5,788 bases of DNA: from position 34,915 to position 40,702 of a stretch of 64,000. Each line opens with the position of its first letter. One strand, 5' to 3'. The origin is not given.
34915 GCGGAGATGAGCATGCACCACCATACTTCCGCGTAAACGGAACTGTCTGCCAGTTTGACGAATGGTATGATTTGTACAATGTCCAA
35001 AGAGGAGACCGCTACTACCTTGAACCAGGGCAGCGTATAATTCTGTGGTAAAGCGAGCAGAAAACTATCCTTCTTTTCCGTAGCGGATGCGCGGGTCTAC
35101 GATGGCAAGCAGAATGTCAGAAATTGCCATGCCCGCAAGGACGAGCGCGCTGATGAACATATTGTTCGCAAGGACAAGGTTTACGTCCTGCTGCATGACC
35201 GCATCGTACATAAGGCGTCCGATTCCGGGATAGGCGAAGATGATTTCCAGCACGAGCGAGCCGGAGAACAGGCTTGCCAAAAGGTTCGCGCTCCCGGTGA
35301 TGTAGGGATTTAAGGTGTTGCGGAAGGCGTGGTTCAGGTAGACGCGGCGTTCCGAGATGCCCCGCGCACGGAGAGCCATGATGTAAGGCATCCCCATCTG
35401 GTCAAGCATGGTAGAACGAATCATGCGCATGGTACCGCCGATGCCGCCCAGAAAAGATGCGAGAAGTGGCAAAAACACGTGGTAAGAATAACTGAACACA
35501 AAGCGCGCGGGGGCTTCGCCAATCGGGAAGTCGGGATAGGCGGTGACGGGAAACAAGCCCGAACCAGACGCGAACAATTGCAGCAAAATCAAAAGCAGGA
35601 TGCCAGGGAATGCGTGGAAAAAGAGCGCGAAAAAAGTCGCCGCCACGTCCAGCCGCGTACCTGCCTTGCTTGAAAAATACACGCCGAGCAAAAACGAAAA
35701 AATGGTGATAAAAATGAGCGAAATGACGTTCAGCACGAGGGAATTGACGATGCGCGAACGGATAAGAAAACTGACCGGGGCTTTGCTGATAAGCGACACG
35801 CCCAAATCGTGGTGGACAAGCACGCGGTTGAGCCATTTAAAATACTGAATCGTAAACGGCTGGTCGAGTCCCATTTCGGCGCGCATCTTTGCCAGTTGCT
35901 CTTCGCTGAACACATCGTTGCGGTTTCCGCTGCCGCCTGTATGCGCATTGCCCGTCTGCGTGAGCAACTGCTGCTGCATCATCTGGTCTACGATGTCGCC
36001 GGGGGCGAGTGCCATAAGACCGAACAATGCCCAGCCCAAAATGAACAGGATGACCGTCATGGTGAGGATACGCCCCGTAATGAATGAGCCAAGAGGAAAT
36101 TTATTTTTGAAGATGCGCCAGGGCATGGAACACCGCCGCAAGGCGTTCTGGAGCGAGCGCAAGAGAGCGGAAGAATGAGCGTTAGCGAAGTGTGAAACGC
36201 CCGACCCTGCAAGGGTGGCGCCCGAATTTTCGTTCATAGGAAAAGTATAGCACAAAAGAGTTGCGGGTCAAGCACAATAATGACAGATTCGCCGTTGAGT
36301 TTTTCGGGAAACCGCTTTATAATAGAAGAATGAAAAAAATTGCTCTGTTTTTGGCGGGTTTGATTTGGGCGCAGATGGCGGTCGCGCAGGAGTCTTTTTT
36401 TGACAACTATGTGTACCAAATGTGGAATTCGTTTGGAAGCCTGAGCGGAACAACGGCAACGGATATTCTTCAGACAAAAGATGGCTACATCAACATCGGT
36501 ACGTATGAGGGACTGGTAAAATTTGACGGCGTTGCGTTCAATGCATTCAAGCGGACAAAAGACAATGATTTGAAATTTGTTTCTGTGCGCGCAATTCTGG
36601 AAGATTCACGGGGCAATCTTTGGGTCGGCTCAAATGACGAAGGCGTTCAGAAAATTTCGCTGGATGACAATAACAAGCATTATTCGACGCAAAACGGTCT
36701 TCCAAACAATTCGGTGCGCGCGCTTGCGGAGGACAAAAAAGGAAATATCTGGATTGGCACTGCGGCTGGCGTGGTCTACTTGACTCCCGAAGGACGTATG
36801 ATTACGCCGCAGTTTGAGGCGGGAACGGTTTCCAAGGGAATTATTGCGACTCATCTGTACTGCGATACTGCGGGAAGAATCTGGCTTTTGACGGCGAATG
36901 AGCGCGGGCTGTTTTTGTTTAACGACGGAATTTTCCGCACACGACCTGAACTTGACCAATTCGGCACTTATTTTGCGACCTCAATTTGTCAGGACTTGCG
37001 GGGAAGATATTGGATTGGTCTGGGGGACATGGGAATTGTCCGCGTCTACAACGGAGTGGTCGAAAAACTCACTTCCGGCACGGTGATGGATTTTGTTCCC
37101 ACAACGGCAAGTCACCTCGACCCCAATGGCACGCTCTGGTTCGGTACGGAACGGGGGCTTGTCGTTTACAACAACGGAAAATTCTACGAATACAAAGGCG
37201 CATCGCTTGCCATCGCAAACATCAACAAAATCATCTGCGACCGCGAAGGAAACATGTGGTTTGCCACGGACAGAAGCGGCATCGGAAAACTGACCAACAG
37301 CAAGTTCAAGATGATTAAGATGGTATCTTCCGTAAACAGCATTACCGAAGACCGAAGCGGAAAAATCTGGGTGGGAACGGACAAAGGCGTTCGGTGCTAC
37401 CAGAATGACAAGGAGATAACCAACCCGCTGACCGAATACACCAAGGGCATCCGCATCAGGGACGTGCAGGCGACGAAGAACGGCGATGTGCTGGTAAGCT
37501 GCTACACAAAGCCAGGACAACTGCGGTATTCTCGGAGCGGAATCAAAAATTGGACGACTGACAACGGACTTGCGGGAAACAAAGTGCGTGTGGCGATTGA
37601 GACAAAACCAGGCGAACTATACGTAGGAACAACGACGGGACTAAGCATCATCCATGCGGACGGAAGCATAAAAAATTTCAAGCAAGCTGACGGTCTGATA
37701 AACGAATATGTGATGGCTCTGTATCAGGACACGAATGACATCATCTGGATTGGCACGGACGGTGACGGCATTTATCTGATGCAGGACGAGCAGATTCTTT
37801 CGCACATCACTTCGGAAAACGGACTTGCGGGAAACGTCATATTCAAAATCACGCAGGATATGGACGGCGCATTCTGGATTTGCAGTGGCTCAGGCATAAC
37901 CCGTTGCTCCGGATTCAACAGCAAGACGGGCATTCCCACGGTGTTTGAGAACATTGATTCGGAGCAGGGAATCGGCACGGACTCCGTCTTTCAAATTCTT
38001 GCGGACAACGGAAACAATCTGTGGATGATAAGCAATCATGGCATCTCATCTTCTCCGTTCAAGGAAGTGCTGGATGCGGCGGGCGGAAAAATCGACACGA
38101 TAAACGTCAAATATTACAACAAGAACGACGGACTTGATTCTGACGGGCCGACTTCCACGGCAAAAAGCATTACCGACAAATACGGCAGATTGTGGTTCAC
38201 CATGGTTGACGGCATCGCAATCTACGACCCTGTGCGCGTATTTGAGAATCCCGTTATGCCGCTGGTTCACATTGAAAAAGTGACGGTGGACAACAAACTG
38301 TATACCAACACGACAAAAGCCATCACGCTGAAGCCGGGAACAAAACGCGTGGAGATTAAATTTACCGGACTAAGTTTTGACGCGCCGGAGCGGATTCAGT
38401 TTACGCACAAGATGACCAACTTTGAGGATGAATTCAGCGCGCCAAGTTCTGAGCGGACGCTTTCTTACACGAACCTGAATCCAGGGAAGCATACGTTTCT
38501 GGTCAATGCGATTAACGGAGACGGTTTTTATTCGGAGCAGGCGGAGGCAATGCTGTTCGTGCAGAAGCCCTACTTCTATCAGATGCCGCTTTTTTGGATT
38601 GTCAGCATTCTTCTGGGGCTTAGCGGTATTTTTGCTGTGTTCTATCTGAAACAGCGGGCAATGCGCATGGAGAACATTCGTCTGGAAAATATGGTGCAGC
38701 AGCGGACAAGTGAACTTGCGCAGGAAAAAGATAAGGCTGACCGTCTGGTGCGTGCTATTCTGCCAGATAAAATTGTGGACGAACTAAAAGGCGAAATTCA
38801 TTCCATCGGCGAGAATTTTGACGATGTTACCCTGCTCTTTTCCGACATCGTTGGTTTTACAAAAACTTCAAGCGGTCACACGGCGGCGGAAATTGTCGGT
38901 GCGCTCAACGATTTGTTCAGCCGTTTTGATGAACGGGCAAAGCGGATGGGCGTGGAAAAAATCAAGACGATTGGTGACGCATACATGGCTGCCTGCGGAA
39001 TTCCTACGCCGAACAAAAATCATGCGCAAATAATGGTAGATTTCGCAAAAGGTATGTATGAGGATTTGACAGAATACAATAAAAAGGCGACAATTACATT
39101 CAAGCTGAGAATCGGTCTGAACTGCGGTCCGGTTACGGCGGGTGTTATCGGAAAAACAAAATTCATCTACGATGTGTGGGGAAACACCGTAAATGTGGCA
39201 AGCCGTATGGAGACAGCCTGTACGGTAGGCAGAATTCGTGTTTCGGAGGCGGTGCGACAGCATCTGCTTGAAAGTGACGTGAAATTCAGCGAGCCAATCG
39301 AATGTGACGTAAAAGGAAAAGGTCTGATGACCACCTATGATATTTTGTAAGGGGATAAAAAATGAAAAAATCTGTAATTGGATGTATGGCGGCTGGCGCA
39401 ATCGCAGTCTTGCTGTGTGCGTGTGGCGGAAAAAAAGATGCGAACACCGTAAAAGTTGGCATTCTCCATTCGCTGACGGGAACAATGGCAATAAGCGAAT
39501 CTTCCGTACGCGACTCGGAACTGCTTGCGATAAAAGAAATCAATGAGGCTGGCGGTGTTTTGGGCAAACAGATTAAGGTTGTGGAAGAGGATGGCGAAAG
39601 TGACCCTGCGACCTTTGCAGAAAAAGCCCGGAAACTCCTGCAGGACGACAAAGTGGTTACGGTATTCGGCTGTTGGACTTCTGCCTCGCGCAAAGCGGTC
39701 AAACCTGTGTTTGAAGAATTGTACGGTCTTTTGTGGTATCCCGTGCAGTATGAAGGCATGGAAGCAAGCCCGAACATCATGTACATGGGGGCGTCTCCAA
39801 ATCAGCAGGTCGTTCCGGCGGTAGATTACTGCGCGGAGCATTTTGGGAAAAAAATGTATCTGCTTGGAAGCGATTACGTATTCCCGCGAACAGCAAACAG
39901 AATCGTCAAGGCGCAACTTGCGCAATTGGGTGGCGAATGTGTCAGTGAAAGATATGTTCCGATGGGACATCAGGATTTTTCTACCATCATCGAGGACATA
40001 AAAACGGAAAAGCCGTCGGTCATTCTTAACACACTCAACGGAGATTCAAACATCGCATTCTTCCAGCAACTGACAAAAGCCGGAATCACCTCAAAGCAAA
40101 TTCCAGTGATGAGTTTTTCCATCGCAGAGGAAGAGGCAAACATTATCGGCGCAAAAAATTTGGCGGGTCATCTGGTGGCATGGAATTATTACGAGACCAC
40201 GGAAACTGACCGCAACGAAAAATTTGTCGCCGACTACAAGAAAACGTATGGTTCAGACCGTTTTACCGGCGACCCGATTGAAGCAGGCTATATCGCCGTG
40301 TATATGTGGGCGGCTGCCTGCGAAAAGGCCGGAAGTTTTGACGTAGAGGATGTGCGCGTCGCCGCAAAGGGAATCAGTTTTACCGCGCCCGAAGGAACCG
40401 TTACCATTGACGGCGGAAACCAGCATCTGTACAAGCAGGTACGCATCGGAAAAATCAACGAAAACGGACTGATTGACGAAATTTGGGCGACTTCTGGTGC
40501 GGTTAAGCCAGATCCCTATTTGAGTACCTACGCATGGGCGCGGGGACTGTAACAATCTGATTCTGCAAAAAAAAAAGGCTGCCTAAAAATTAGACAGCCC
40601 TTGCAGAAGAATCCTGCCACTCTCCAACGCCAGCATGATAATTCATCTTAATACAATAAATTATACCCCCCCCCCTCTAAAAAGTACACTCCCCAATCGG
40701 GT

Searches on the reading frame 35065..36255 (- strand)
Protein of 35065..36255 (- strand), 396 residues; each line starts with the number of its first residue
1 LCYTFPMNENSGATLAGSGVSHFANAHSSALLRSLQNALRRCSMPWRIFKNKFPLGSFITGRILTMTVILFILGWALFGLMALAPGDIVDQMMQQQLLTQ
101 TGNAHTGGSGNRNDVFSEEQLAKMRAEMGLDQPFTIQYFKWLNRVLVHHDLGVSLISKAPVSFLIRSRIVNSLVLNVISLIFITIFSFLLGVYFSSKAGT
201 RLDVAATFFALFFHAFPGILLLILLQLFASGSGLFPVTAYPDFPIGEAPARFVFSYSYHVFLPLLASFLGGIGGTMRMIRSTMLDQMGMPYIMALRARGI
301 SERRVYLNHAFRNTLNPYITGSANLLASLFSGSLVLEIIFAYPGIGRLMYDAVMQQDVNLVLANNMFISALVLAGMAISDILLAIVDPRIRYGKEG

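Call 7: search_protein_families(library=pfam, proteins=[window:35065-36255:-], max_evalue=0.001)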
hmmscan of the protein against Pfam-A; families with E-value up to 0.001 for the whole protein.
window:35065-36255:- (396 aa): 2 families
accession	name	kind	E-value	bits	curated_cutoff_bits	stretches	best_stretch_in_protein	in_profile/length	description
PF00528.27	BPD_transp_1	-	3e-29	102.5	26.4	1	188-391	2-183/184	Binding-protein-dependent transport system inner membrane component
PF19300.4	BPD_transp_1_N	-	1.1e-06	29.2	23.8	1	117-160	44-87/114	Binding-prot-dependent transport system membrane comp, N-term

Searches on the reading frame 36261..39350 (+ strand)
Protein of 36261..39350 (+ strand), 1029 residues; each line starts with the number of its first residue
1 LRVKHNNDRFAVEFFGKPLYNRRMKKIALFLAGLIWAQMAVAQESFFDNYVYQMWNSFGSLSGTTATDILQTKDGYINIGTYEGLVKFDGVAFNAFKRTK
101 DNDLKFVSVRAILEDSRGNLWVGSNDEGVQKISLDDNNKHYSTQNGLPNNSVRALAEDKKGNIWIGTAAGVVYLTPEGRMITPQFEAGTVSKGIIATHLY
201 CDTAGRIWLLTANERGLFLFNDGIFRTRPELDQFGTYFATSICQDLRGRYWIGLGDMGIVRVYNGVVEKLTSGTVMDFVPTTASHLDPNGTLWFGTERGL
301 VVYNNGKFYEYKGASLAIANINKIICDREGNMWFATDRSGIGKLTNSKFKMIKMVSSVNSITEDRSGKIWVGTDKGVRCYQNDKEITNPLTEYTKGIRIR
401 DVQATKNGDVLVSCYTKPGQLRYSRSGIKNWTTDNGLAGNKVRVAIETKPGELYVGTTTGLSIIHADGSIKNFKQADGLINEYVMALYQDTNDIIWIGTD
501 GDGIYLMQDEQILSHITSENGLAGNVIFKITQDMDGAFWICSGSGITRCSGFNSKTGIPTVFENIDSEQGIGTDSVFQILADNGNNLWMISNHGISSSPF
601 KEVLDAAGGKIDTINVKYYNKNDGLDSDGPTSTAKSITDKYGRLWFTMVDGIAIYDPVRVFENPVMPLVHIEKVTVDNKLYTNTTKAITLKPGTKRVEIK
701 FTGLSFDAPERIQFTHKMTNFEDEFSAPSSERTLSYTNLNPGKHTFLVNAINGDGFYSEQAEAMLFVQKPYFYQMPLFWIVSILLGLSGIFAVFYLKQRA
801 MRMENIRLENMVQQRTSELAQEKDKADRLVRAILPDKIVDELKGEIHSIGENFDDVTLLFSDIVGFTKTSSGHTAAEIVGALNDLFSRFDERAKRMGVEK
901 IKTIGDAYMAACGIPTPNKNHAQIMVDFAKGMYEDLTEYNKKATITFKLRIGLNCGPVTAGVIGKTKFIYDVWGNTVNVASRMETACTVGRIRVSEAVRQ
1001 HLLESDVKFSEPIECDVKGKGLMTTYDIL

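Call 7: search_protein_families(library=pfam, proteins=[window:36261-39350:+], max_evalue=0.001)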
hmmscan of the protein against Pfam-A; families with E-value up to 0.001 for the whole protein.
window:36261-39350:+ (1029 aa): 4 families
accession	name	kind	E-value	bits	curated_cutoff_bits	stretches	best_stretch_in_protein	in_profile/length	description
PF00211.25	Guanylate_cyc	-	2.2e-55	187.5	21.9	1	851-1027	4-180/183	Adenylate and Guanylate cyclase catalytic domain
PF07494.17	Reg_prop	-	2.7e-44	143.9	20.4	2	146-167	1-22/24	Two component regulator propeller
PF07495.19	Y_Y_Y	-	2e-06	28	26.6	1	706-755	2-51/65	Y_Y_Y domain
PF23748.1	Beta-prop_LRRK2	-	0.00027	20.5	26.9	0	138-174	261-298/359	LRRK2 beta propeller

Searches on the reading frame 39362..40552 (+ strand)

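Call 7: search_protein_families(library=pfam, proteins=[window:39362-40552:+], max_evalue=0.001)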
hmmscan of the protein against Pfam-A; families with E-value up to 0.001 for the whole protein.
window:39362-40552:+ (396 aa): 3 families
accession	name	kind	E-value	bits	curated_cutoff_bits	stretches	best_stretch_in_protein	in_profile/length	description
PF13433.12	Peripla_BP_5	-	2.9e-155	517.3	27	1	30-389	1-360/363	Periplasmic binding protein domain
PF13458.12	Peripla_BP_6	-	2.5e-86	290.9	31.7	1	29-369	1-342/343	Periplasmic binding protein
PF01094.35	ANF_receptor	-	0.00019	21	25.4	1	54-245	7-205/353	Receptor family ligand binding region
